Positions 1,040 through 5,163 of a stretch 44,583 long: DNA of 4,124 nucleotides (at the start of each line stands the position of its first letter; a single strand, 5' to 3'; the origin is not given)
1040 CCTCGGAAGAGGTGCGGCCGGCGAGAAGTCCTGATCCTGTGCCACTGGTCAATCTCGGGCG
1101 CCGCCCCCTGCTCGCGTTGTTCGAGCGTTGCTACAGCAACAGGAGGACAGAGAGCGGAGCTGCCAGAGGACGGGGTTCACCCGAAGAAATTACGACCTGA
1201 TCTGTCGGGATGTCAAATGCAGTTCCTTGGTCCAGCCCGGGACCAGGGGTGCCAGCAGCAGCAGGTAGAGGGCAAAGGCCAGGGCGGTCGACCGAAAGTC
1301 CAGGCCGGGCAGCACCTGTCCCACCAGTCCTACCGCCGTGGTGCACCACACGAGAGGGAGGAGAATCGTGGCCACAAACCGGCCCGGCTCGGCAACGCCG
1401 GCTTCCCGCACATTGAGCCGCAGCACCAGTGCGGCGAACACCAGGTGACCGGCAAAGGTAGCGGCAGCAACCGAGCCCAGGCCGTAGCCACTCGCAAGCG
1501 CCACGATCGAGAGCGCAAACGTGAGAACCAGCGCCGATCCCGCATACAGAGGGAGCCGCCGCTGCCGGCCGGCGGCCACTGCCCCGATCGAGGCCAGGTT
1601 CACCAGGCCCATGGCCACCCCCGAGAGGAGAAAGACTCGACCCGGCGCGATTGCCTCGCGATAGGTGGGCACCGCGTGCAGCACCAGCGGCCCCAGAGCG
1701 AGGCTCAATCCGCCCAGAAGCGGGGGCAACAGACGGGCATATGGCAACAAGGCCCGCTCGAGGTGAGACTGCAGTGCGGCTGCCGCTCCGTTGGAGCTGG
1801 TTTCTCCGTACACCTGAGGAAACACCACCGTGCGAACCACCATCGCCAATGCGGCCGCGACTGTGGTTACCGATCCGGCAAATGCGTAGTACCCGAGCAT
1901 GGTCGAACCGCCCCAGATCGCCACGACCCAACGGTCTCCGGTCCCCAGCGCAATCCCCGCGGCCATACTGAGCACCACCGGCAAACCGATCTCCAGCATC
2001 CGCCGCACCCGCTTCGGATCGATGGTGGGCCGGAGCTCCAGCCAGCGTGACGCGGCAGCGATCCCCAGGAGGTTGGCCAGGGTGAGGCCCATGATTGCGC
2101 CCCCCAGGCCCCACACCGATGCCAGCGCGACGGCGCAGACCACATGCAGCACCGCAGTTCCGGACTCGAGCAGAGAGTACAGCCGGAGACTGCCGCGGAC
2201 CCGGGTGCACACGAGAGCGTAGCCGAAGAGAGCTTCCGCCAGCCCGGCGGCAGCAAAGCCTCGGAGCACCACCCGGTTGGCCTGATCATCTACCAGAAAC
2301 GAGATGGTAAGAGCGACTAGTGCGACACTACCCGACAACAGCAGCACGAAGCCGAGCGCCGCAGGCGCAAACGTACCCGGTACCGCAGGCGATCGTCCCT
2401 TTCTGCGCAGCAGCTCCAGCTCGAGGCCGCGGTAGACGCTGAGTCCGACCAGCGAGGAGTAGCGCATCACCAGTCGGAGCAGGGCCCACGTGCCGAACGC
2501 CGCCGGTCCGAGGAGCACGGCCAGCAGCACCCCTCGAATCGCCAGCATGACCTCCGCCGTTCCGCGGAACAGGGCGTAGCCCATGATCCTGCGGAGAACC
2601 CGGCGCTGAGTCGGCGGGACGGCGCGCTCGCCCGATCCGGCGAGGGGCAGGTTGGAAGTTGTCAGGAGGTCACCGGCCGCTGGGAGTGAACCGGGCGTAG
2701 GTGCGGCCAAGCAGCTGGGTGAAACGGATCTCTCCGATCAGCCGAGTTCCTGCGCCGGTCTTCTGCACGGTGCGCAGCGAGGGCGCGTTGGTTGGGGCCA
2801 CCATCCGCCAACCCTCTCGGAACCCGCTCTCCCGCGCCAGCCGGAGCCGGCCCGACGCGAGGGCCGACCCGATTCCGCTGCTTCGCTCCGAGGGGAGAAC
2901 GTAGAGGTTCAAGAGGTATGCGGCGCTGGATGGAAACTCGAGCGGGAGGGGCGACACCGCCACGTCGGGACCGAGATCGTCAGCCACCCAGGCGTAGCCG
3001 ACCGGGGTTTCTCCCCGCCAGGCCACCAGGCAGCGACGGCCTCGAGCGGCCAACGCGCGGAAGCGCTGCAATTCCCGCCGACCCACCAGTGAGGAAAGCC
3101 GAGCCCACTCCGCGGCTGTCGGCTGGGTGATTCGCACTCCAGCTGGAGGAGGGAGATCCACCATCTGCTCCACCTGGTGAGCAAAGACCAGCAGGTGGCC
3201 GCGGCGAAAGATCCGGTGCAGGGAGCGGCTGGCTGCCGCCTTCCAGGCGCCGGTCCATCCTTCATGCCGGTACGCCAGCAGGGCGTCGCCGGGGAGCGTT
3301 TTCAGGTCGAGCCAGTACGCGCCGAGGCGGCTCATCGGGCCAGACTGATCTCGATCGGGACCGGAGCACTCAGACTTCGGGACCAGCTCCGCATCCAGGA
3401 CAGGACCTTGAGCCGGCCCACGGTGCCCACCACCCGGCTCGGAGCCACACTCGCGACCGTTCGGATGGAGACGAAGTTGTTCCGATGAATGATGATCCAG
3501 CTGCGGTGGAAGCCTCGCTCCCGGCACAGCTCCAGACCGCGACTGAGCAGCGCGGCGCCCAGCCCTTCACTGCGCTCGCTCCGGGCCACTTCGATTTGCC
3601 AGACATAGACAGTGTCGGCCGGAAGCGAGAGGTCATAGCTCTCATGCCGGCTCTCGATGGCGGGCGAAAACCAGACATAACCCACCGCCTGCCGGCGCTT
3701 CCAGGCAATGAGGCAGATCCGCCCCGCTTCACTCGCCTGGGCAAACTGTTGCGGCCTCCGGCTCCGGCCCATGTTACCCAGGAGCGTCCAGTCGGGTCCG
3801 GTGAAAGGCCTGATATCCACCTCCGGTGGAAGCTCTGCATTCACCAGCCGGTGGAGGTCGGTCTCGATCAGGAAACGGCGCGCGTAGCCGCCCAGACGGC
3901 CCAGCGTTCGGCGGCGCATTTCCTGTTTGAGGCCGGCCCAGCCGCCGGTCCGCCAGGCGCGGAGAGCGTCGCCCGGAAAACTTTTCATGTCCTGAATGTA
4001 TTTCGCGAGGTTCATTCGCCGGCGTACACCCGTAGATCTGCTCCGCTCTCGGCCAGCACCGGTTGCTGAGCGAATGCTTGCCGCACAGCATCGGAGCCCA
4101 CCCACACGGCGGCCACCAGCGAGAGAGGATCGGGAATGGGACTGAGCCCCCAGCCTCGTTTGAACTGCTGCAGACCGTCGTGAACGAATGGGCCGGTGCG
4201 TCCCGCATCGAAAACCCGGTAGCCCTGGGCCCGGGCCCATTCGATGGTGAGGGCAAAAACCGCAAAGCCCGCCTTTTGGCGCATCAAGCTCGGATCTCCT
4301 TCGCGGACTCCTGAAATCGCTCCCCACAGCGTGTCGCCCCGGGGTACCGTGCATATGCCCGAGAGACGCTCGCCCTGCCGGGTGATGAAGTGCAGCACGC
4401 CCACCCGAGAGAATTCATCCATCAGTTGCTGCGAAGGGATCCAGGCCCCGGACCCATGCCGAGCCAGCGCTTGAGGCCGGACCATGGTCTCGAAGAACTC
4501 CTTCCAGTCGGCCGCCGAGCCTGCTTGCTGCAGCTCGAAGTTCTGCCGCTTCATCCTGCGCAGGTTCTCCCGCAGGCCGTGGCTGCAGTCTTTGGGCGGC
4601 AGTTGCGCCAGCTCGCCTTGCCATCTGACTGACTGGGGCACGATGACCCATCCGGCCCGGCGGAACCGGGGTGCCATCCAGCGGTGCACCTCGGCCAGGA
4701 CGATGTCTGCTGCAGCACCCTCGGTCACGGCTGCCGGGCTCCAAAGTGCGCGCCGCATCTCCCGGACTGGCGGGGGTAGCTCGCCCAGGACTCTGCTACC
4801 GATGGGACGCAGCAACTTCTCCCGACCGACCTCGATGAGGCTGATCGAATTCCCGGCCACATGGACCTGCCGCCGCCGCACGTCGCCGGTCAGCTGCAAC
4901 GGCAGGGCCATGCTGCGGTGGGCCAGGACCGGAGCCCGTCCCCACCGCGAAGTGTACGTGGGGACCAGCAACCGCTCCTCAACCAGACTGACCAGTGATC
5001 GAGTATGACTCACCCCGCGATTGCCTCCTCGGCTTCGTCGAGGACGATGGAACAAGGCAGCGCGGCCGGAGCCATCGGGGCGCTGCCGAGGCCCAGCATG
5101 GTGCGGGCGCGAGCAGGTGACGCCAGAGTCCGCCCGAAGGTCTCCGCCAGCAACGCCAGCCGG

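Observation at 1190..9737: Eight-gene, gap-free operon combining GT4, PaaK/CapK-like ligase, ATP-grasp ligase, BKACE, FemAB-like transferase, two GNAT paralogues and a flippase: candidate undescribed glycoconjugate-decoration pathway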

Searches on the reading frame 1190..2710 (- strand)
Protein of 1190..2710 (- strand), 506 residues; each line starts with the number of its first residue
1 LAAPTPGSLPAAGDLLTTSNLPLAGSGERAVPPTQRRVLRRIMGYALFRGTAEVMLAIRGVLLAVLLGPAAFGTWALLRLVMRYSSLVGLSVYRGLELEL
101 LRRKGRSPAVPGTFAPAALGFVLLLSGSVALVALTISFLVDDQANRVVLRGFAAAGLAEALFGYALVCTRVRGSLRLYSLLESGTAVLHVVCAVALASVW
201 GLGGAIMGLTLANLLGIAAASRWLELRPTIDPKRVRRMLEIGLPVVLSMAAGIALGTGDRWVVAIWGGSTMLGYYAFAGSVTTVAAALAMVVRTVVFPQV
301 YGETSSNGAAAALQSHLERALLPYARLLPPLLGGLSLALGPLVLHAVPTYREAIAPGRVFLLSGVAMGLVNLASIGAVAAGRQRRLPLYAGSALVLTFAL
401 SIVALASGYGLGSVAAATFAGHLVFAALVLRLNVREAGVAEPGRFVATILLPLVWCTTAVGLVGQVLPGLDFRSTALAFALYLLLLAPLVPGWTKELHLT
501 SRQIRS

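Call 4: search_protein_families(library=pfam, proteins=[window:1190-2710:-], max_evalue=0.01)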
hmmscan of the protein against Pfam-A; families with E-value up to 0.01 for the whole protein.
window:1190-2710:- (506 aa): 2 families
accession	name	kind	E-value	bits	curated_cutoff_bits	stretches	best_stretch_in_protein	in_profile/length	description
PF13440.11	Polysacc_synt_3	-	5e-07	29.7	23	1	62-331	1-268/293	Polysaccharide biosynthesis protein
PF01943.22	Polysacc_synt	-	2.5e-05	24.3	28.2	1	54-298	17-268/274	Polysaccharide biosynthesis protein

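Call 6: search_protein_families(library=ncbifam, proteins=[window:1190-2710:-], max_evalue=0.01)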
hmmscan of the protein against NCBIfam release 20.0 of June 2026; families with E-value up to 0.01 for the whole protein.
window:1190-2710:- (506 aa): 0 families

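Call 84: search_solved_structures(query=window:1190-2710:-, max_evalue=1)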
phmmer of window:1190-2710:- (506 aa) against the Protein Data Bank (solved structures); distinct sequences matched with E-value up to 1: 0.

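Call 95: search_protein_families(library=padloc, proteins=[window:1190-2710:-], max_evalue=0.001)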
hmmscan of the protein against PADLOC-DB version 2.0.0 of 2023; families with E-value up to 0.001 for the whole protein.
window:1190-2710:- (506 aa): 0 families

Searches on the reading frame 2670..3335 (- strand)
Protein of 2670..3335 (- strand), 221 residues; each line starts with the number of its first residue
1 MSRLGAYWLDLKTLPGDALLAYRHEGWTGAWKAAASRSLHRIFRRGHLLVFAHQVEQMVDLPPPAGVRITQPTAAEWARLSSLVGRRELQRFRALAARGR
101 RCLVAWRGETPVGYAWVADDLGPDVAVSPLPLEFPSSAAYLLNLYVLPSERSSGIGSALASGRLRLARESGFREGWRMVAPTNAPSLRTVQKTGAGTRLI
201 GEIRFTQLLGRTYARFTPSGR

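Call 4: search_protein_families(library=pfam, proteins=[window:2670-3335:-], max_evalue=0.01)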
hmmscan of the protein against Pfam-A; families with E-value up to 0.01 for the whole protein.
window:2670-3335:- (221 aa): 2 families
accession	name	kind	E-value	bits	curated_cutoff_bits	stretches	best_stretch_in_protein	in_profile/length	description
PF00583.31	Acetyltransf_1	-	3.5e-09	37.4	20.7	1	92-194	24-115/116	Acetyltransferase (GNAT) family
PF13508.13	Acetyltransf_7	-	1.1e-05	26.2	27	1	100-161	3-51/84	Acetyltransferase (GNAT) domain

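Call 6: search_protein_families(library=ncbifam, proteins=[window:2670-3335:-], max_evalue=0.01)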
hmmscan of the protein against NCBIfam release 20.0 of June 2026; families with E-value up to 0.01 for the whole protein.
window:2670-3335:- (221 aa): 0 families

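Call 95: search_protein_families(library=padloc, proteins=[window:2670-3335:-], max_evalue=0.001)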
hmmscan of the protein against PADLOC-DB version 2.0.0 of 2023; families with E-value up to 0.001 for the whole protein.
window:2670-3335:- (221 aa): 0 families

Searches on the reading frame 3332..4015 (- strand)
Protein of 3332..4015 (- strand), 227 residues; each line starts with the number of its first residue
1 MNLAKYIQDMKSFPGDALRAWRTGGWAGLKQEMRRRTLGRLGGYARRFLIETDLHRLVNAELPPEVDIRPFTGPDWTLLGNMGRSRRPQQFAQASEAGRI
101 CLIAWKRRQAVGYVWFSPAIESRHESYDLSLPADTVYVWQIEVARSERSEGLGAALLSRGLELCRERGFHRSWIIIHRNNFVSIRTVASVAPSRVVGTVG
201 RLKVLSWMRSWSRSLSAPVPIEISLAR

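Call 4: search_protein_families(library=pfam, proteins=[window:3332-4015:-], max_evalue=0.01)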
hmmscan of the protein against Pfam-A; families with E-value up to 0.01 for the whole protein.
window:3332-4015:- (227 aa): 2 families
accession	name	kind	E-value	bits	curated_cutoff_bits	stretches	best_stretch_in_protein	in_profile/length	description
PF00583.31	Acetyltransf_1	-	6.6e-10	39.7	20.7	1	90-185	24-109/116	Acetyltransferase (GNAT) family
PF13508.13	Acetyltransf_7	-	0.0083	16.9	27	0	99-172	3-65/84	Acetyltransferase (GNAT) domain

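Call 6: search_protein_families(library=ncbifam, proteins=[window:3332-4015:-], max_evalue=0.01)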
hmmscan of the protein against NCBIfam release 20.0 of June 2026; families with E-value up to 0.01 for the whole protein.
window:3332-4015:- (227 aa): 1 family
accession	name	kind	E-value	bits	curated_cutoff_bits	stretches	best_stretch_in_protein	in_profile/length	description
TIGR02406.1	ectoine_EctA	equivalog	0.0072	16.4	120.6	1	132-162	63-93/157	diaminobutyrate acetyltransferase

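Call 83: search_solved_structures(query=window:3332-4015:-, max_evalue=1)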
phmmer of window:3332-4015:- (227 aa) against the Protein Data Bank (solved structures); distinct sequences matched with E-value up to 1: 12.
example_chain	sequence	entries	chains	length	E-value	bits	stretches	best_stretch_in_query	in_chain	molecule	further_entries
1vkc_A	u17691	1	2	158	0.016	18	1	106-173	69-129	putative acetyl transferase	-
7ypu_A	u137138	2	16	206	0.027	17.3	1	138-184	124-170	Acetyltransferase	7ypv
5c82_A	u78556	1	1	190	0.031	17.1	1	138-184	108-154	Nourseothricin acetyltransferase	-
2ge3_A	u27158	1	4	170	0.058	16.2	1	146-185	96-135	probable acetyltransferase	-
1wk4_A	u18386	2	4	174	0.09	15.6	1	88-178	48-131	ttk003001606 | probable acetyltransferase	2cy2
3d3s_A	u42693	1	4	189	0.15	14.8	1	125-194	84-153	L-2,4-diaminobutyric acid acetyltransferase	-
6sjy_A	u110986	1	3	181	0.23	14.3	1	133-161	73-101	L-2,4-diaminobutyric acid acetyltransferase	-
6sk1_A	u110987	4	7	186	0.24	14.2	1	133-161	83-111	L-2,4-diaminobutyric acid acetyltransferase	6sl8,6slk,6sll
1elk_A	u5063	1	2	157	0.41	13.4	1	159-215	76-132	TARGET OF MYB1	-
5gqr_K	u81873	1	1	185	0.73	12.6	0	190-223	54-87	Somatic embryogenesis receptor kinase 2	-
1tiq_A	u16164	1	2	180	0.8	12.5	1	130-181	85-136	Protease synthase and sporulation negative regulatory protein PAI 1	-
4j3g_A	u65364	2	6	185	0.85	12.4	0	88-185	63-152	GCN5-related N-acetyltransferase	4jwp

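Call 95: search_protein_families(library=padloc, proteins=[window:3332-4015:-], max_evalue=0.001)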
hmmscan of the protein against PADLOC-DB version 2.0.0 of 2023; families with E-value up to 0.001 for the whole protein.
window:3332-4015:- (227 aa): 0 families

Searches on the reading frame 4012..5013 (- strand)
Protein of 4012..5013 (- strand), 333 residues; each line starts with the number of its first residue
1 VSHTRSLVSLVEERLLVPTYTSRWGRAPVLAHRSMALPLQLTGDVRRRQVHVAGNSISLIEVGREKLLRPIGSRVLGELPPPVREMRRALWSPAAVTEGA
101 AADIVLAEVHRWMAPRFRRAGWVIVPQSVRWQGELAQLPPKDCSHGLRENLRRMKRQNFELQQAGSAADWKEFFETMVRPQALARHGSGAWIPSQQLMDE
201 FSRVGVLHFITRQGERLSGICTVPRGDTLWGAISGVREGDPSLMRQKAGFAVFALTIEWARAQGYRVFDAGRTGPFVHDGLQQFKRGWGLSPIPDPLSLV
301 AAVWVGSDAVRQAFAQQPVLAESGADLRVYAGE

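Call 4: search_protein_families(library=pfam, proteins=[window:4012-5013:-], max_evalue=0.01)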
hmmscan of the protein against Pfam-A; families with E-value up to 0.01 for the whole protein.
window:4012-5013:- (333 aa): 1 family
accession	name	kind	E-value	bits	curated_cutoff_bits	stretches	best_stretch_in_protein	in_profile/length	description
PF13480.13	Acetyltransf_6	-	7.5e-07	29.8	22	1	148-286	4-143/143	Acetyltransferase (GNAT) domain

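Call 6: search_protein_families(library=ncbifam, proteins=[window:4012-5013:-], max_evalue=0.01)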
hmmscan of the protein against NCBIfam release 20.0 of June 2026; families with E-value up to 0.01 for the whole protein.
window:4012-5013:- (333 aa): 2 families
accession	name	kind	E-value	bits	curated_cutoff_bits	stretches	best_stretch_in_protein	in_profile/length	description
TIGR03019.1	pepcterm_femAB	equivalog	0.00052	19.1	260.35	1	146-294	135-280/330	FemAB family XrtA/PEP-CTERM system-associated protein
NF047883.1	UAcmpLyAlTFemX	equivalog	0.00082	18.8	500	1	148-286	172-309/337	UDP-N-acetylmuramoylpentapeptide-lysine N(6)-alanyltransferase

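Call 28: search_solved_structures(query=window:4012-5013:-, max_evalue=1, show_alignments=1)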
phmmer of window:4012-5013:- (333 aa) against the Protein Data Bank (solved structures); distinct sequences matched with E-value up to 1: 0.

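Call 59: find_homologous_proteins(query=window:4012-5013:-, max_evalue=0.00001)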
Query window:4012-5013:- (333 aa): 271 proteins with E <= 0.00001 among 6500 candidates; the best 120 are listed.
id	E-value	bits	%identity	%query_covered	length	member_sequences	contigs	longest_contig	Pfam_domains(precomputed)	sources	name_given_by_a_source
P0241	1.8e-204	696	93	100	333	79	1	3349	-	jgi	-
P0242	1.4e-194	664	87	100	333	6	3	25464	PF13480.14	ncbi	ncbi:MAG: GNAT family N-acetyltransferase [Gemmatimonadales bacterium]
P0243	2.9e-187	640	82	100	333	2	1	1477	PF13480.14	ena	-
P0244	7.8e-185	632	83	100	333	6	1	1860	PF13480.14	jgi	-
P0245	3.7e-183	626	84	100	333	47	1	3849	-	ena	-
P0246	1.3e-168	578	76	100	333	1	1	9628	-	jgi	jgi:hypothetical protein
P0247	9.4e-168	576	76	98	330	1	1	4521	PF13480.14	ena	-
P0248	1.8e-167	575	77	99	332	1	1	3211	PF13480.14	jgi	jgi:hypothetical protein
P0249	5.3e-166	570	73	99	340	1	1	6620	PF13480.14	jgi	jgi:GNAT acetyltransferase-like protein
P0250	1.7e-159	548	71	100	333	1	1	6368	-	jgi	jgi:hypothetical protein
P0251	4.3e-157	540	69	100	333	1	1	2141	PF13480.14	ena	-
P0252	1.0e-152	526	68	98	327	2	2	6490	PF13480.14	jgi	-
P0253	3.0e-149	515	66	99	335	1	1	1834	PF13480.14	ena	-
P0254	5.5e-149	514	67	99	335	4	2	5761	PF13480.14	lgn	-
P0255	7.1e-149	513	68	99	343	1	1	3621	PF13480.14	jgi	jgi:hypothetical protein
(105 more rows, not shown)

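Call 69: predict_structure(alignment_id=A2)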
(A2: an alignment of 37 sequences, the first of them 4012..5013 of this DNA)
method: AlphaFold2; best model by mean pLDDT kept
length: 333 residues; sequences in the alignment: 37
mean_pLDDT: 92.9   pTM: 0.88
mean pLDDT of the five models: 92.9, 92.6, 91.8, 90.6, 88.3
residues with pLDDT >= 90: 285; 70-90: 43; 50-70: 2; < 50: 3
segments of 3 or more residues with pLDDT < 50: 1-3
pLDDT, mean of each block of 10 residues (from residue 1): 63 89 86 90 95 93 94 95 95 89 95 95 96 96 92 93 96 97 88 91 96 97 96 95 92 97 98 93 94 94 96 96 94 89
secondary structure, 60 per line:
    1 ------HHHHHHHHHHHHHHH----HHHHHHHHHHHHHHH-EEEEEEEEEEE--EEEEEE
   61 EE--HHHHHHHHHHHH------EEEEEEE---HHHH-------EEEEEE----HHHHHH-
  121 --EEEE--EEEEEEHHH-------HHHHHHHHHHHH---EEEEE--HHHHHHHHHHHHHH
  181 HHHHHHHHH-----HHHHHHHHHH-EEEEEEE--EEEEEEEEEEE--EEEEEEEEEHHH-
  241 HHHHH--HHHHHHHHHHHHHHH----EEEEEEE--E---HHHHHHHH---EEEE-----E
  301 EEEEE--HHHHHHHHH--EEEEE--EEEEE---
elements in order: H7-21 H26-40 E42-52 E55-62 H65-76 E83-89 H93-96 E104-109 H114-119 E123-126 E129-134 H145-156 E160-164 H167-189 H195-204 E206-212 E215-225 E228-236 H241-245 H248-262 E267-273 H280-287 E291-294 E300-305 H308-316 E319-323 E326-330

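Call 72: fold_search(model_id=the predicted structure, library=pdb)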
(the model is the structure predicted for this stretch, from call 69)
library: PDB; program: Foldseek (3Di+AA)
matches with E <= 10: 719; with E <= 0.001: 81
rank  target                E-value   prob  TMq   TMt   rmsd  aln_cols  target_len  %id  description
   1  4ii9_A                7.0e-11  1.00  0.42  0.42  11.7       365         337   14  Crystal structure of Weissella viridescens FemXVv non-ribosomal amino acid transferase in complex with a peptidyl-RNA  (released 2013-07-03)
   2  7z6a_A                2.5e-10  1.00  0.43  0.43  13.1       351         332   14  CRYSTAL STRUCTURE OF WEISSELLA VIRIDESCENS FEMXVV NON-RIBOSOMAL AMINO ACID TRANSFERASE IN COMPLEX WITH A PEPTIDYL-XNA  (released 2022-10-26)
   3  1ne9                  3.2e-10  1.00  0.42  0.42  11.8       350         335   14  Crystal Structure of Weissella viridescens FemX at 1.7 Ang Resolution (released 2004-02-10)
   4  1xe4                  5.1e-10  1.00  0.42  0.42  11.4       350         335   13  Crystal Structure of Weissella viridescens FemX (K36M) Mutant (released 2005-05-31)
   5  7z5y_A                5.4e-10  1.00  0.42  0.42  11.3       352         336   15  CRYSTAL STRUCTURE OF WEISSELLA VIRIDESCENS FEMXVV NON-RIBOSOMAL AMINO ACID TRANSFERASE IN COMPLEX WITH A PEPTIDYL-XNA  (released 2022-10-26)
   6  1xf8                  1.0e-09  1.00  0.43  0.42  13.3       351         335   14  Crystal Structure of Weissella viridescens FemX (Y254F) Mutant (released 2005-05-31)
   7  9wqy                  8.3e-09  1.00  0.42  0.48  10.8       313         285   15  aminoacyl-tRNA-dependent peptide synthase, Sba18, complexed with streptothrisamine (released 2026-04-01)
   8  9wqx                  1.1e-08  1.00  0.41  0.46  11.2       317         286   15  aminoacyl-tRNA-dependent peptide synthase, Sbb17, complexed with streptothrisamine (released 2026-04-01)
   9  9wqw                  1.3e-08  1.00  0.42  0.47  10.9       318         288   14  aminoacyl-tRNA-dependent peptide synthase, Sbb17 (released 2026-04-01)
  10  4v36_B                1.4e-08  1.00  0.43  0.46  11.8       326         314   15  The structure of L-PGS from Bacillus licheniformis (released 2015-08-19)
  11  9j8s_A                3.4e-08  1.00  0.39  0.18   6.2       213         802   15  MprF from Pseudomonas aeruginosa in nanodisc, C2 symmetry (released 2025-09-03)
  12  9j8q_A                3.6e-08  1.00  0.41  0.20  11.6       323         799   12  MprF from Pseudomonas aeruginosa in GDN micelle, C2 symmetry (released 2025-09-03)
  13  5vrv_D                4.3e-08  1.00  0.41  0.43  11.4       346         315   13  2.05 Angstrom Resolution Crystal Structure of C-terminal Domain (DUF2156) of Putative Lysylphosphatidylglycerol Synthe (released 2017-05-24)
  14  4v36_A                5.1e-08  1.00  0.43  0.44  11.7       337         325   14  The structure of L-PGS from Bacillus licheniformis (released 2015-08-19)
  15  5vrv_C                5.1e-08  1.00  0.42  0.44  11.2       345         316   14  2.05 Angstrom Resolution Crystal Structure of C-terminal Domain (DUF2156) of Putative Lysylphosphatidylglycerol Synthe (released 2017-05-24)
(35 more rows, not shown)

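Call 95: search_protein_families(library=padloc, proteins=[window:4012-5013:-], max_evalue=0.001)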
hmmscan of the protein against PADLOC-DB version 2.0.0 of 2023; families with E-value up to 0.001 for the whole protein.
window:4012-5013:- (333 aa): 0 families
